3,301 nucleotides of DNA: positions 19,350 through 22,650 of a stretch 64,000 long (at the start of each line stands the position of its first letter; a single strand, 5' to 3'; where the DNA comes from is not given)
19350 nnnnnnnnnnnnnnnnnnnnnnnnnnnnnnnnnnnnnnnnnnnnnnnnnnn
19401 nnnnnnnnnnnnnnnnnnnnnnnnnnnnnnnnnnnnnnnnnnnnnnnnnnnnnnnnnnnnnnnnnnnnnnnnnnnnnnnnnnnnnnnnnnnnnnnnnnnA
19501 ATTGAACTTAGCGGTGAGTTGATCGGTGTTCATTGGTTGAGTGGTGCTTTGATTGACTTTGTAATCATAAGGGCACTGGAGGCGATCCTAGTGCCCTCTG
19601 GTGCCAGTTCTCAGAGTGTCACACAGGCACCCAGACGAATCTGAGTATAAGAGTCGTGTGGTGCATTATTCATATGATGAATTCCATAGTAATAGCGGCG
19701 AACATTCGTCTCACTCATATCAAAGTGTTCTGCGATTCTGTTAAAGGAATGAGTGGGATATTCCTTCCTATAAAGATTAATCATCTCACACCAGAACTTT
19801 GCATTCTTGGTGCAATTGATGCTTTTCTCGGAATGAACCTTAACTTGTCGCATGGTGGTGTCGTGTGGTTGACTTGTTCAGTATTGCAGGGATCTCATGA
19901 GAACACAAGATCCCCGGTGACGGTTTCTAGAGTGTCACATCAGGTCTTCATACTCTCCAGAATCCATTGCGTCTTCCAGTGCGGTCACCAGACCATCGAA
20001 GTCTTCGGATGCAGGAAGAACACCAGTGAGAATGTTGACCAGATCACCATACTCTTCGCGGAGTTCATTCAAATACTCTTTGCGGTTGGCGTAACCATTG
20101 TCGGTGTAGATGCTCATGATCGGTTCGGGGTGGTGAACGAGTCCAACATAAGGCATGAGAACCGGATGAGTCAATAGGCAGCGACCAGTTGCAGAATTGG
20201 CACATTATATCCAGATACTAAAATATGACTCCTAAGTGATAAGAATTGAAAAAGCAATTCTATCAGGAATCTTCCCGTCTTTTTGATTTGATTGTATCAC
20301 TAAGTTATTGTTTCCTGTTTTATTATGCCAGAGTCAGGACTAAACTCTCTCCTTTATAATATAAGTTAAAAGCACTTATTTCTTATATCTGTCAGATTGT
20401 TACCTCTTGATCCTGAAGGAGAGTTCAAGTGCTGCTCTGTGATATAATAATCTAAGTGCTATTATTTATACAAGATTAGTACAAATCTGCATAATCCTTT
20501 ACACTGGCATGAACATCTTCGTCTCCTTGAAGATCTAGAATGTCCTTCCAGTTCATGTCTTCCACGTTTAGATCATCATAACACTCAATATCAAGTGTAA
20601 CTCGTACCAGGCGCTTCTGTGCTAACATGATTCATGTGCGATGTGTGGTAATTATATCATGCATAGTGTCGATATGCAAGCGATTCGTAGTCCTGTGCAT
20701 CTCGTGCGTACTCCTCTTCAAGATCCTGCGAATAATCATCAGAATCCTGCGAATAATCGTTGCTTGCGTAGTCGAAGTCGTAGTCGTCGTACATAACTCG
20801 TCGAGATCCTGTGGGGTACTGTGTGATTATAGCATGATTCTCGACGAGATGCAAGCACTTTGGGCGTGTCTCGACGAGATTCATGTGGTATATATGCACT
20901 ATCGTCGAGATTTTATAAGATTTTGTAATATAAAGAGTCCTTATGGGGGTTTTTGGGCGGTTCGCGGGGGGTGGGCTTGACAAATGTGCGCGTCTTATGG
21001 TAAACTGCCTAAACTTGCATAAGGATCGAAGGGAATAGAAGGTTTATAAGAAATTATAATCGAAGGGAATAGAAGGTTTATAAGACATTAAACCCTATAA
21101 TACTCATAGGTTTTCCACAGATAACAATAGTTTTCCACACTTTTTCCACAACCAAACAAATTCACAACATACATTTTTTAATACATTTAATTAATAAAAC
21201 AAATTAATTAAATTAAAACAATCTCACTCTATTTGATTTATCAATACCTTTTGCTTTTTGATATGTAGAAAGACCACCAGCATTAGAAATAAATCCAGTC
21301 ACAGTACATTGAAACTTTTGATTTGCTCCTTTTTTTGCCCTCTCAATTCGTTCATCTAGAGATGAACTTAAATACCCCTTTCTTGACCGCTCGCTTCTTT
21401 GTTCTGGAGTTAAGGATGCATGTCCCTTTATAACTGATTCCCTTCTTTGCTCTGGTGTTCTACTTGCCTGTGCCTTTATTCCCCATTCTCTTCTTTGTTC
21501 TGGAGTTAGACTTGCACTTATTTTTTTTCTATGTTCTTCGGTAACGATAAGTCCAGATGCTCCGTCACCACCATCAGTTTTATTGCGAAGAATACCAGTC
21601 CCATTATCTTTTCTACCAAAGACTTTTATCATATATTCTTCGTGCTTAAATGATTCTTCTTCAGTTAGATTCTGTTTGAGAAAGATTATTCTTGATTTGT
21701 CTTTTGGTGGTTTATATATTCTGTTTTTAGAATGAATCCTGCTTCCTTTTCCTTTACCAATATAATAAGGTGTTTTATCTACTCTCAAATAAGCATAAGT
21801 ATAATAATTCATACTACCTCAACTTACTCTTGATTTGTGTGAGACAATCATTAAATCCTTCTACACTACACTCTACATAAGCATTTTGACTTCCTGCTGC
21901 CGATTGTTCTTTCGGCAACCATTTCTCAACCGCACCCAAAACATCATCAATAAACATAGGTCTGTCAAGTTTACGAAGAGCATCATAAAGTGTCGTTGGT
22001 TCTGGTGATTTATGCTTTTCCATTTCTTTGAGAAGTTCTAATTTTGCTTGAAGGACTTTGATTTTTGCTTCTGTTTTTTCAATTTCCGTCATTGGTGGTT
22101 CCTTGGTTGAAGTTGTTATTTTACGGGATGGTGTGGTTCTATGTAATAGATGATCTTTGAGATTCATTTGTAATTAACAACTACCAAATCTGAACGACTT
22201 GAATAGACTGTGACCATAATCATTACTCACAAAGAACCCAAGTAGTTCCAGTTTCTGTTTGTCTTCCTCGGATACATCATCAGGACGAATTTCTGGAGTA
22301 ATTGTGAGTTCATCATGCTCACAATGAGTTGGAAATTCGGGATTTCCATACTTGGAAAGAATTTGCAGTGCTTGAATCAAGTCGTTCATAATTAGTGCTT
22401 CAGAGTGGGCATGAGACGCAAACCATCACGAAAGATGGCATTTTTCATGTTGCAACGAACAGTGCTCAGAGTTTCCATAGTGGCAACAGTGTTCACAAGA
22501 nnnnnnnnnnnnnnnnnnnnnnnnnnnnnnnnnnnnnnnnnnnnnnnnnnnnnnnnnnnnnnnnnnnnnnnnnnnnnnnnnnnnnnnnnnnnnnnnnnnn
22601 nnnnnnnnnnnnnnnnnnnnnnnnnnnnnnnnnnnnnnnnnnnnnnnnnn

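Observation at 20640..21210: Origin-like non-coding region: iterons, DnaA-box-like triplet, 27-bp direct repeats and a consensus sigma70 promoter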

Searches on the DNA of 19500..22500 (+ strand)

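Call 3: search_dna_similar(query=window:19500-22500:+, collection=phages, mode=near, max_rows=30)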
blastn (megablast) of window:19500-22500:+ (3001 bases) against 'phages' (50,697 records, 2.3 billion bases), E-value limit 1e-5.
Records with a match: 2; places in all: 2; records where one place covers at least 80% of the query: 0.
Best place of each record, by identity: 60-80% 2.
By first word of the organism name: Synechococcus 2.
By host as written in the record: Synechococcus sp. KCZYC6 2.
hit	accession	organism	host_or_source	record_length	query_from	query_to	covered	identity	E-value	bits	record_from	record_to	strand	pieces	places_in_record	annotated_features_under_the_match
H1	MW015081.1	Synechococcus phage S-SRM01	Synechococcus sp. KCZYC6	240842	1073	1399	11%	77.6%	3e-43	183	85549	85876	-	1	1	hypothetical protein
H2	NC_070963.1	Synechococcus phage S-SRM01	Synechococcus sp. KCZYC6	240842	1073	1399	11%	77.6%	3e-43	183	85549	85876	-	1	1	hypothetical protein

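Call 6: get_annotated_region(hit=H1, flank=4000)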
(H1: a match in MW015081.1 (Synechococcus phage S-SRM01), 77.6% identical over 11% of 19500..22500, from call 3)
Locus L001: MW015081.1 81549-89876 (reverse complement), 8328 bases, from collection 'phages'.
description: Synechococcus phage S-SRM01, complete genome.
organism: Synechococcus phage S-SRM01 (NCBI taxid 2781608)
taxonomy: Viruses; Duplodnaviria; Heunggongvirae; Uroviricota; Caudoviricetes; Kyanoviridae; Serangoonvirus; Serangoonvirus essarone
host: Synechococcus sp. KCZYC6; source: Serangoon Reservoir; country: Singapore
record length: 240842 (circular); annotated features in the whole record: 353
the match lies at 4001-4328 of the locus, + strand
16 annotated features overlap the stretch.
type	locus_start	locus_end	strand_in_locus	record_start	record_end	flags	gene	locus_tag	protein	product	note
CDS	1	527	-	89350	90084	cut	-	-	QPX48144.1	hypothetical protein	Phage protein Gp37/Gp68-like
CDS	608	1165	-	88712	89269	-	-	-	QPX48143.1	hypothetical protein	-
CDS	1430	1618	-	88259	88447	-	-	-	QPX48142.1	hypothetical protein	-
CDS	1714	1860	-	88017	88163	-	-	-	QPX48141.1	hypothetical protein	-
CDS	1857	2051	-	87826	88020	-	-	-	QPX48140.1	hypothetical protein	-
CDS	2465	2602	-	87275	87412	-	-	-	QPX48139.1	hypothetical protein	-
CDS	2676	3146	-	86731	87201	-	-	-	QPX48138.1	hypothetical protein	-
CDS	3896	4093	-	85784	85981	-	-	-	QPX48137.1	hypothetical protein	-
CDS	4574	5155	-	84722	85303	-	-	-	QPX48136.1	hypothetical protein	-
CDS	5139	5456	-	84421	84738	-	-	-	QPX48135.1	hypothetical protein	-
CDS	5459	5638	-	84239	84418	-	-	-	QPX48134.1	hypothetical protein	-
CDS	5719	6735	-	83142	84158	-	-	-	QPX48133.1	hypothetical protein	-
CDS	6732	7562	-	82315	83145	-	-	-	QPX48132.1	hypothetical protein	-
CDS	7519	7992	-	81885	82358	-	-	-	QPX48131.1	hypothetical protein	-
CDS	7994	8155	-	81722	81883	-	-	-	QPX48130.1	hypothetical protein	-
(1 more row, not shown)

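Call 7: search_dna_similar(query=window:20400-21300:+, collection=phages, mode=distant, max_rows=30)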
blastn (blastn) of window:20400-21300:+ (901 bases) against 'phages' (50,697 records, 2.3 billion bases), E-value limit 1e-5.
Records with a match: 11; places in all: 13; records where one place covers at least 80% of the query: 0.
Best place of each record, by identity: 80-90% 5; 60-80% 6.
By first word of the organism name: Synechococcus 10; Cyanophage 1.
By host as written in the record: Synechococcus sp. KCZYC6 2; Synechococcus sp. WH7803 2; - 2; Synechococcus sp. SynWH7803 2; Synechoccus sp. 2; Synechococcus 1.
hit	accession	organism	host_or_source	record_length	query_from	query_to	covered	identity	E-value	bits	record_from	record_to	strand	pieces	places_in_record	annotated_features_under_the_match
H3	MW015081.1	Synechococcus phage S-SRM01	Synechococcus sp. KCZYC6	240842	120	499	42%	74.6%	4e-56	225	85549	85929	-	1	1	hypothetical protein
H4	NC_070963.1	Synechococcus phage S-SRM01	Synechococcus sp. KCZYC6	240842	120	499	42%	74.6%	4e-56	225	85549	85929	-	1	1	hypothetical protein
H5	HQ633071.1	Synechococcus phage S-SKS1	Synechococcus sp. WH7803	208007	110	230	13%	71.9%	2e-8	66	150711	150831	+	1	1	hypothetical protein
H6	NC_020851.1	Synechococcus phage S-SKS1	Synechococcus sp. WH7803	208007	110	230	13%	71.9%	2e-8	66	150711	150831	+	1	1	hypothetical protein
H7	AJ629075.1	Cyanophage S-RSM88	Synechococcus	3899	810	901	10%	81.5%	2e-15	91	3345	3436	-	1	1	y: hypothetical protein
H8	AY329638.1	Synechococcus phage S-PM2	-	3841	810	901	10%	81.5%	2e-15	91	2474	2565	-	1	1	hypothetical protein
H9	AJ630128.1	Synechococcus phage S-PM2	Synechococcus sp. SynWH7803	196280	810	901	10%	81.5%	2e-15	91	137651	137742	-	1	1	Hypothetical-Protein | belonging to T4-LIKE GC: 867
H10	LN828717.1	Synechococcus phage S-PM2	-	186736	810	901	10%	81.5%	2e-15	91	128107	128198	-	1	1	hypothetical protein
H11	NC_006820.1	Synechococcus phage S-PM2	Synechococcus sp. SynWH7803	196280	810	901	10%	81.5%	2e-15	91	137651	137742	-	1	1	Hypothetical-Protein | belonging to T4-LIKE GC: 867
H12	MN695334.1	Synechococcus phage B3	Synechoccus sp.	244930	827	900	8%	78.4%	3e-7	63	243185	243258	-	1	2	hypothetical protein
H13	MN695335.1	Synechococcus phage B23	Synechoccus sp.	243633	827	900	8%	78.4%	3e-7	63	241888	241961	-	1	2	hypothetical protein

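Call 12: search_rna_families(source=window, start=19500, end=22500, threshold=evalue, max_evalue=5)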
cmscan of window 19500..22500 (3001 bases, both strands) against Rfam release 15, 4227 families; matches with E-value up to 5: 4.
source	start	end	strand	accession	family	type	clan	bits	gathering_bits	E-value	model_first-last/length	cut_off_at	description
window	22354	22433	-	RF01177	snR67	Gene; snRNA; snoRNA; CD-box;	CL00053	18.5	55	1.3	1-83/83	no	Small nucleolar RNA snR67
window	21323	21376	-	RF00736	mir-320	Gene; miRNA;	-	18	55.5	1.3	1-76/76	no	mir-320 microRNA precursor family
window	20831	20889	+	RF03338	MIR4416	Gene; miRNA;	-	16.9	70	3.1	1-147/147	no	MIR4416 microRNA precursor family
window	21040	21108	+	RF03027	RT-6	Gene; sRNA;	-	15.8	46.7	4.3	1-75/75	no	RT-6 RNA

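Call 64: get_annotated_region(hit=H9, flank=2500)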
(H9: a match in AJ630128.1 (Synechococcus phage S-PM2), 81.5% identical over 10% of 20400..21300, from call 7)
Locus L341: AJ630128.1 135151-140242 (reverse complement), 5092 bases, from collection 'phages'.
description: Bacteriophage S-PM2 complete genome.
organism: Synechococcus phage S-PM2 (NCBI taxid 238854)
taxonomy: Viruses; Duplodnaviria; Heunggongvirae; Uroviricota; Caudoviricetes; Kyanoviridae; Nodensvirus; Nodensvirus spm2
host: Synechococcus sp. SynWH7803; source: sea water; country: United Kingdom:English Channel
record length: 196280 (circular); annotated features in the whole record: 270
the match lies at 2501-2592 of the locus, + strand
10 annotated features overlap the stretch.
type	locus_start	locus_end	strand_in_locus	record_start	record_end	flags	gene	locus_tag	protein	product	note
CDS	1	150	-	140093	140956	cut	-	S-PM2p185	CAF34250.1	rnh RNaseH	T4-LIKE GC: 870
CDS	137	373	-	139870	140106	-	-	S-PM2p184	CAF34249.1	Hypothetical-Protein | belonging to T4-LIKE GC: 312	T4-LIKE GC: 312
CDS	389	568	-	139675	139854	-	-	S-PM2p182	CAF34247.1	Hypothetical-Protein | belonging to T4-LIKE GC: 868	T4-LIKE GC: 868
CDS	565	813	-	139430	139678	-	NrdC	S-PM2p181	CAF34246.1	glutaredoxin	T4-LIKE GC: 311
CDS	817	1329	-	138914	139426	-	-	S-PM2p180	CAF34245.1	Hypothetical-Protein | belonging to T4-LIKE GC: 684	T4-LIKE GC: 684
CDS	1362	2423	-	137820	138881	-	PsbD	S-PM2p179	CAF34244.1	photosystem II D2 protein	T4-LIKE GC: 440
CDS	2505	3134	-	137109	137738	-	-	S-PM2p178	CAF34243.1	Hypothetical-Protein | belonging to T4-LIKE GC: 867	T4-LIKE GC: 867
CDS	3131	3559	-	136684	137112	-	F-CphI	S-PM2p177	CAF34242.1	homing endonuclease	T4-LIKE GC: 866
misc_RNA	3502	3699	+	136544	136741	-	-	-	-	-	Cyanophage Functional RNA 1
CDS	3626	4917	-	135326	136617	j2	PsbA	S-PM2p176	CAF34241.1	photosystem II D1 protein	T4-LIKE GC: 280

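Call 70: get_annotated_region(hit=H5, flank=2000)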
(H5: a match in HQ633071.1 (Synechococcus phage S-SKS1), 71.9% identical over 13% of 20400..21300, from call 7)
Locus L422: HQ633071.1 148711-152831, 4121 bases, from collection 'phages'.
description: Synechococcus phage S-SKS1 genomic sequence.
organism: Synechococcus phage S-SKS1 (NCBI taxid 754042)
taxonomy: Viruses; Duplodnaviria; Heunggongvirae; Uroviricota; Caudoviricetes; Llyrvirus; Llyrvirus SSKS1
host: Synechococcus sp. WH7803; source: North Atlantic; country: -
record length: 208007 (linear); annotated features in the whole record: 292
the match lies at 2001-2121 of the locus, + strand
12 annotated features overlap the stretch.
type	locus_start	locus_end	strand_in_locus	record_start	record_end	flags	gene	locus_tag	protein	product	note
CDS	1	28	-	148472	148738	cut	-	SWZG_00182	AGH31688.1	hypothetical protein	-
CDS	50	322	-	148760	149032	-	-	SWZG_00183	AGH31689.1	hypothetical protein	-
CDS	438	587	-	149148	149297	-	-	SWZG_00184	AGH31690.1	hypothetical protein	-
CDS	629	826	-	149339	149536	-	-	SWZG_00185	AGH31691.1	hypothetical protein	-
CDS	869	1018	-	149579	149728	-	-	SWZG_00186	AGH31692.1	hypothetical protein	-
CDS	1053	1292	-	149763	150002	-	-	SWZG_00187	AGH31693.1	hypothetical protein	-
CDS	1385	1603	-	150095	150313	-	-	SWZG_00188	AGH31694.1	hypothetical protein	-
CDS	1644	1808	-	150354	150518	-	-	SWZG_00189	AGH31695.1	hypothetical protein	-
CDS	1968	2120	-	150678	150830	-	-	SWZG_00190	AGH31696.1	hypothetical protein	-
CDS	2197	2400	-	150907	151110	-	-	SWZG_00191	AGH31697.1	hypothetical protein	-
CDS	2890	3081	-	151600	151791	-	-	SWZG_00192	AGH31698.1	hypothetical protein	-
CDS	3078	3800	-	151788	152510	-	-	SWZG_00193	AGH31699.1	hypothetical protein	-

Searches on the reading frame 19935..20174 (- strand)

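Call 44: search_protein_families(library=pfam, max_evalue=0.01, proteins=[window:19935-20174:-])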
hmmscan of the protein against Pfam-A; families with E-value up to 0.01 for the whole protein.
window:19935-20174:- (79 aa): 0 families

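Call 45: search_protein_families(library=phrogs, max_evalue=0.001, proteins=[window:19935-20174:-])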
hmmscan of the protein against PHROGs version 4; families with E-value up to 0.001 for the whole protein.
window:19935-20174:- (79 aa): 1 family
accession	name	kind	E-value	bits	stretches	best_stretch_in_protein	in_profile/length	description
phrog_1454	-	unknown function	0.00058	21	1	31-70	27-66/81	-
